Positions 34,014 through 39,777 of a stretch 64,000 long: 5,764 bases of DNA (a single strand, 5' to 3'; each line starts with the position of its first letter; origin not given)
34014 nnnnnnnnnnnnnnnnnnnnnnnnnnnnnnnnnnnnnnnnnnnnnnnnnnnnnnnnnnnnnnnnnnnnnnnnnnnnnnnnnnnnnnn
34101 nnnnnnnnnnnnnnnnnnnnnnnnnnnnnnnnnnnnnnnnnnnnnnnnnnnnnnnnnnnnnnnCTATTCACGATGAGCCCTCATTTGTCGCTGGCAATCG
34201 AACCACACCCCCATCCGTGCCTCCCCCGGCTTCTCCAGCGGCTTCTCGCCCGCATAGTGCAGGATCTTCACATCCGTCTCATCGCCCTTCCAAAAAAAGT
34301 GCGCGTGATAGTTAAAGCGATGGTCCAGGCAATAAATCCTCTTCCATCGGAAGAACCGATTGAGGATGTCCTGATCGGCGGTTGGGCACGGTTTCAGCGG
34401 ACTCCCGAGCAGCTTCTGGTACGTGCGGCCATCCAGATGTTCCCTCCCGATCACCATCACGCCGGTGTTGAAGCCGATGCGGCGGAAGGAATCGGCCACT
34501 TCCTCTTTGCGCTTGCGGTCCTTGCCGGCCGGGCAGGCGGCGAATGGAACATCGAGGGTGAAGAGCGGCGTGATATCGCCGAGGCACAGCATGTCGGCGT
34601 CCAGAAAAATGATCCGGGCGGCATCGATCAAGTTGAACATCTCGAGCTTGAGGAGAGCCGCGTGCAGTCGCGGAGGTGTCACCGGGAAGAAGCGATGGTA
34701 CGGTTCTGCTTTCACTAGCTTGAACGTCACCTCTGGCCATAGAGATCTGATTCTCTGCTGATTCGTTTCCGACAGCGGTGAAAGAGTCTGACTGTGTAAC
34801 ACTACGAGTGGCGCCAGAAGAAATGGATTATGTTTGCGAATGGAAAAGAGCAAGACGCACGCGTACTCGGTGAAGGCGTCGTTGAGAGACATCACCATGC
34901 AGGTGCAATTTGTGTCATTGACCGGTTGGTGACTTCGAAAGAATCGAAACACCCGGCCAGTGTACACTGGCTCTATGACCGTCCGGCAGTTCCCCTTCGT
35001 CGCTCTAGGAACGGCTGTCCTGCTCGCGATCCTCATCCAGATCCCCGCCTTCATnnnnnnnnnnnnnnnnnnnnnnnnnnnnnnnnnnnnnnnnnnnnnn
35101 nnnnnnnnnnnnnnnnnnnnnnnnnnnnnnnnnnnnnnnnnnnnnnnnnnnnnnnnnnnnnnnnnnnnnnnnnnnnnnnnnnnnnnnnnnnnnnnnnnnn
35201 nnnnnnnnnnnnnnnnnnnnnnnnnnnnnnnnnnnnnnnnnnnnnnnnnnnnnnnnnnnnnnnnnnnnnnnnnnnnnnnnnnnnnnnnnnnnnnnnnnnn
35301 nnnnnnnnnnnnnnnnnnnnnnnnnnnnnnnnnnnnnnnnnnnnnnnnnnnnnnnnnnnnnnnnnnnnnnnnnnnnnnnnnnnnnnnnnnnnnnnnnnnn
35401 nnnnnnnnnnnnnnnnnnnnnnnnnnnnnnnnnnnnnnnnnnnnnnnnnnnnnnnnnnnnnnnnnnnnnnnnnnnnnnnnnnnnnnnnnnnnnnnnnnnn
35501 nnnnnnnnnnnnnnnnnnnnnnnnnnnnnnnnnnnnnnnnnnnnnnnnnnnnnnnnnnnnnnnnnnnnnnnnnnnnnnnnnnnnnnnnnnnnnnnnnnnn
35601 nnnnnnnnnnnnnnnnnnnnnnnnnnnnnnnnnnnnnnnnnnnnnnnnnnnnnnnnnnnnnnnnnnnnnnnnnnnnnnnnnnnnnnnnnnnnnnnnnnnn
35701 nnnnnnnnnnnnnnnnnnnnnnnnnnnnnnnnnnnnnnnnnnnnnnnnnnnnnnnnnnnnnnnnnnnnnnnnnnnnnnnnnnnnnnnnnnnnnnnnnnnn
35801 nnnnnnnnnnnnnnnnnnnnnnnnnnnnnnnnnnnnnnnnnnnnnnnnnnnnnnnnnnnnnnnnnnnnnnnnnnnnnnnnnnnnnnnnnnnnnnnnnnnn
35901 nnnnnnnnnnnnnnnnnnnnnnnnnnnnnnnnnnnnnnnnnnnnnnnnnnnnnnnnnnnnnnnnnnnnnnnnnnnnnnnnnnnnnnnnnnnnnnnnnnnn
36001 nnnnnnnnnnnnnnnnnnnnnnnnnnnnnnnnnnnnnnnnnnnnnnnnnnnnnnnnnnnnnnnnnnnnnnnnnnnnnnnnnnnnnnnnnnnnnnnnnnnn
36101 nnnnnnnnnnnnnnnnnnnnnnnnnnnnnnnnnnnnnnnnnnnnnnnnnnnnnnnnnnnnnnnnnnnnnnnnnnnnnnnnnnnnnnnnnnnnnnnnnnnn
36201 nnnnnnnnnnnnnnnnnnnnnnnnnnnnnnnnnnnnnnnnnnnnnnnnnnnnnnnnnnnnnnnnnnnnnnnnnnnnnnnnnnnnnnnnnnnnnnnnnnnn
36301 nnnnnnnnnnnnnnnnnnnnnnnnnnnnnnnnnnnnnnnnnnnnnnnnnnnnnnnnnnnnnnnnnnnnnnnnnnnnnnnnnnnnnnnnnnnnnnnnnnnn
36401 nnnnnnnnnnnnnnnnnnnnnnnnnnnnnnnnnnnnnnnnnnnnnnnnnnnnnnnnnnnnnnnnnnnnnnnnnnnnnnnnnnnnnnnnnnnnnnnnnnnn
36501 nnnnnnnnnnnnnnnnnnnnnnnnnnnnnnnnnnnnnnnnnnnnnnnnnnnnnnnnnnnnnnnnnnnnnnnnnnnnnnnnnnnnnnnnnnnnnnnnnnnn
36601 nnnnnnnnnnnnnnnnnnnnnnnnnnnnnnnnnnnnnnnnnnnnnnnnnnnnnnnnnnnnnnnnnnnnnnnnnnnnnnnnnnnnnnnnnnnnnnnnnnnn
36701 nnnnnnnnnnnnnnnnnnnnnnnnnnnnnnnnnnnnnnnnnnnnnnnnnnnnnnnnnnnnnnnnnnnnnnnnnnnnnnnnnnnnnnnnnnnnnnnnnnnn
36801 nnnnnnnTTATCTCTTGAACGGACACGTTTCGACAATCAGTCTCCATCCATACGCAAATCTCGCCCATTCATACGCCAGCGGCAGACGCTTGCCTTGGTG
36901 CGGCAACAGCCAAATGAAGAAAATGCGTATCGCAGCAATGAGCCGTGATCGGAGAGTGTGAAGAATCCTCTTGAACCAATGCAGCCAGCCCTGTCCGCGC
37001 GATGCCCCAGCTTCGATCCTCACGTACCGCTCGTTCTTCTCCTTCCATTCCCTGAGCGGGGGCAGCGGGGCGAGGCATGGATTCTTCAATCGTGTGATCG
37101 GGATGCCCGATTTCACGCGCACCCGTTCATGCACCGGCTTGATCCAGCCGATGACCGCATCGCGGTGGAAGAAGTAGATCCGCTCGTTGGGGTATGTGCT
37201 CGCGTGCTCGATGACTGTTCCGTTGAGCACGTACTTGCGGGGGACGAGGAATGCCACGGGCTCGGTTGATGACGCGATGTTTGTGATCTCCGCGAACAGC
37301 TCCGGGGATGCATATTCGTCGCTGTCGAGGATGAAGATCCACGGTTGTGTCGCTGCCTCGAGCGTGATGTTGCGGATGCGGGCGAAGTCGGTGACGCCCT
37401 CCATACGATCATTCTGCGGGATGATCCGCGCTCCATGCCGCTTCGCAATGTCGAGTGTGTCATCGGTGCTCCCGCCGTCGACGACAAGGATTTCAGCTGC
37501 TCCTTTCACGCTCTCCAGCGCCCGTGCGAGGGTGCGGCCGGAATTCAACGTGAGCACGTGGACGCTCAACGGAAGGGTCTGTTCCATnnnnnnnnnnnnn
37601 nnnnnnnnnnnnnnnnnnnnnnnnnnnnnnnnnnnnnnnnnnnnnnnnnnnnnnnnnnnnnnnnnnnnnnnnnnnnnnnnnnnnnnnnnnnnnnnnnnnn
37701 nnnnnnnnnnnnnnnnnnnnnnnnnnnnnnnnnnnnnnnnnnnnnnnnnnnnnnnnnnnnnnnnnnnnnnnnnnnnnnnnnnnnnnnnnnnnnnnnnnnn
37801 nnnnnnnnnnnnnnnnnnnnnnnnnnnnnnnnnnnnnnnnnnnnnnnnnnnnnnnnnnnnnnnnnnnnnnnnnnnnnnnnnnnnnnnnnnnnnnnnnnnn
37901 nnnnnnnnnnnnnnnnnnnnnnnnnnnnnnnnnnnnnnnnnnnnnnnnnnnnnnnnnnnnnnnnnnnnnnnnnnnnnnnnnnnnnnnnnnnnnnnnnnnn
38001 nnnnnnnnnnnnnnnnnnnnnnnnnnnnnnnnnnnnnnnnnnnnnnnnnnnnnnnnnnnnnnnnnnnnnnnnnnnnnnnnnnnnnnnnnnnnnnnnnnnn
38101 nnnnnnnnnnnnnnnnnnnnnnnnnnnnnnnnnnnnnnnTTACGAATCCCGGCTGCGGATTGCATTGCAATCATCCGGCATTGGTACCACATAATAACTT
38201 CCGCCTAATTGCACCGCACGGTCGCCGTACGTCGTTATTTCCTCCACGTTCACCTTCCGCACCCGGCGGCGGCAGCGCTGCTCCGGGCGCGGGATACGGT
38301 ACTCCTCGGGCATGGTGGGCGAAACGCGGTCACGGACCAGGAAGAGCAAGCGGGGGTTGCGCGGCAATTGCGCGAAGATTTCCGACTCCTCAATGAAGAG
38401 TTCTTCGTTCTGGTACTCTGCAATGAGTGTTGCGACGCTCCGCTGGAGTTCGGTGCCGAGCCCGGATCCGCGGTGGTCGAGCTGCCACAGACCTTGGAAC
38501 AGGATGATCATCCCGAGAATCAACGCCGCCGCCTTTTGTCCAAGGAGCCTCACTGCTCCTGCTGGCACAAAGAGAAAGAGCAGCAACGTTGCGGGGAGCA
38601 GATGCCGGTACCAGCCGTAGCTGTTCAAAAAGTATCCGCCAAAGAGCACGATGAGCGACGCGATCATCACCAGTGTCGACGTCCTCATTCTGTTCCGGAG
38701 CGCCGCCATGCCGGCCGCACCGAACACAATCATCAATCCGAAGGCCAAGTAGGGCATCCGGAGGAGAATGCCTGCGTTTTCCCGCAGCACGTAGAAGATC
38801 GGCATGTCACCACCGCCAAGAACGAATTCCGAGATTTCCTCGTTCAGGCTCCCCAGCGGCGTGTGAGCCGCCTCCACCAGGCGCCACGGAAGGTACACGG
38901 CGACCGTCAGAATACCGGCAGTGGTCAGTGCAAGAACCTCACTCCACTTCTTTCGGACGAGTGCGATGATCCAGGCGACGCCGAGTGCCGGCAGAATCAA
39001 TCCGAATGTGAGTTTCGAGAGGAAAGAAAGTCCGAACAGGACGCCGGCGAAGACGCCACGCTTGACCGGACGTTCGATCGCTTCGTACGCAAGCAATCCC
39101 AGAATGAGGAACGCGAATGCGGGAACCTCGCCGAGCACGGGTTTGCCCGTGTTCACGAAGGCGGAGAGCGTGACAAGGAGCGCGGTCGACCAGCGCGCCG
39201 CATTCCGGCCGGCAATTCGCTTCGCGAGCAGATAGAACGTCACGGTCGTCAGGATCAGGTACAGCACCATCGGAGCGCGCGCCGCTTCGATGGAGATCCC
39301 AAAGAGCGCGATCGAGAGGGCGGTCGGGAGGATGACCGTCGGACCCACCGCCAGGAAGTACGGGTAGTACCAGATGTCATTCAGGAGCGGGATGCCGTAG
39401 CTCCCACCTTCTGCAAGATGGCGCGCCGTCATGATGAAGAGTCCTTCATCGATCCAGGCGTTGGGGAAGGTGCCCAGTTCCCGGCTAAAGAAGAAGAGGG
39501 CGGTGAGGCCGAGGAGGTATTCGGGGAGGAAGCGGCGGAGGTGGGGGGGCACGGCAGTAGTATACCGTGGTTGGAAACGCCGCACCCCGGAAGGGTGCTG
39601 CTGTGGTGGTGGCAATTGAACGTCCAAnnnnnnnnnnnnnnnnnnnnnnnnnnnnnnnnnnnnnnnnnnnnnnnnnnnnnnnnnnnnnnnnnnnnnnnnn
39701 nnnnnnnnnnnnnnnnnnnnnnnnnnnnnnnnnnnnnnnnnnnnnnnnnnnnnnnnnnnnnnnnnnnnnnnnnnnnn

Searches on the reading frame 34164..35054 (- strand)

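Call 19: search_protein_families(library=pfam, proteins=[window:34164-35054:-], max_evalue=0.001)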
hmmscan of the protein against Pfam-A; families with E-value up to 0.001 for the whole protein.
window:34164-35054:- (296 aa): 1 family
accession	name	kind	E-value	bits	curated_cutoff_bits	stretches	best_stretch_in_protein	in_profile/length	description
PF01501.26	Glyco_transf_8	-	1.3e-19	71.2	24.3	1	52-272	1-248/253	Glycosyl transferase family 8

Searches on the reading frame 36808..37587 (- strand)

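Call 19: search_protein_families(library=pfam, proteins=[window:36808-37587:-], max_evalue=0.001)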
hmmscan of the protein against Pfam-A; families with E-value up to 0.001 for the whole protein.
window:36808-37587:- (259 aa): 4 families
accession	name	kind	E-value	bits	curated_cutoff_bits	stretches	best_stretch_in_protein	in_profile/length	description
PF00535.33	Glycos_transf_2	-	4.5e-17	62.9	23.3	1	8-151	1-150/168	Glycosyl transferase family 2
PF13641.12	Glyco_tranf_2_3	-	1.4e-06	28.9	27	1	17-126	17-131/230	Glycosyltransferase like family 2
PF13704.12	Glyco_tranf_2_4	-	9.9e-06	26.4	27.5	1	29-92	18-83/98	Glycosyl transferase family 2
PF10111.15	Glyco_tranf_2_2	-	2.7e-05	24.3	27.3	1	31-107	30-108/276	Glycosyltransferase like family 2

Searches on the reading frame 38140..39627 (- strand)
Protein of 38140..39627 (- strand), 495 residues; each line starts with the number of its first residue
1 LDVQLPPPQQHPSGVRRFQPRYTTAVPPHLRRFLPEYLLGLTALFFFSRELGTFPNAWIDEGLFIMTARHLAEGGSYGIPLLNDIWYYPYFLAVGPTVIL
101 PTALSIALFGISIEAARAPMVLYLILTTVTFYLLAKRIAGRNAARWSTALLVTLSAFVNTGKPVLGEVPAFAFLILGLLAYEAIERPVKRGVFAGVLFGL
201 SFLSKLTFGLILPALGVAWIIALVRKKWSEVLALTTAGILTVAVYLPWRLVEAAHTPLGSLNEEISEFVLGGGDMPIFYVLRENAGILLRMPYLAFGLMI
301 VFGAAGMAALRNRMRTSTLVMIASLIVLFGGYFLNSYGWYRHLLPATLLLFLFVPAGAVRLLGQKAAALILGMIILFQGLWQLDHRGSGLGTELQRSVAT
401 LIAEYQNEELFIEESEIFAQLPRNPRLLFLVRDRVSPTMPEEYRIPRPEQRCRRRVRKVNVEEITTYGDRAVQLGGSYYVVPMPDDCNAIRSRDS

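Call 19: search_protein_families(library=pfam, proteins=[window:38140-39627:-], max_evalue=0.001)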
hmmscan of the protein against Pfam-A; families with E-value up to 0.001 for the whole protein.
window:38140-39627:- (495 aa): 2 families
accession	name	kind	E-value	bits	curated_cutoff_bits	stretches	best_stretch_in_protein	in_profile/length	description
PF13231.12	PMT_2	-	7.5e-12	46.2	26.1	1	102-248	10-157/160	Dolichyl-phosphate-mannose-protein mannosyltransferase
PF02366.24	PMT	-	9.5e-06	25.8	22.7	1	114-248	83-230/245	Dolichyl-phosphate-mannose-protein mannosyltransferase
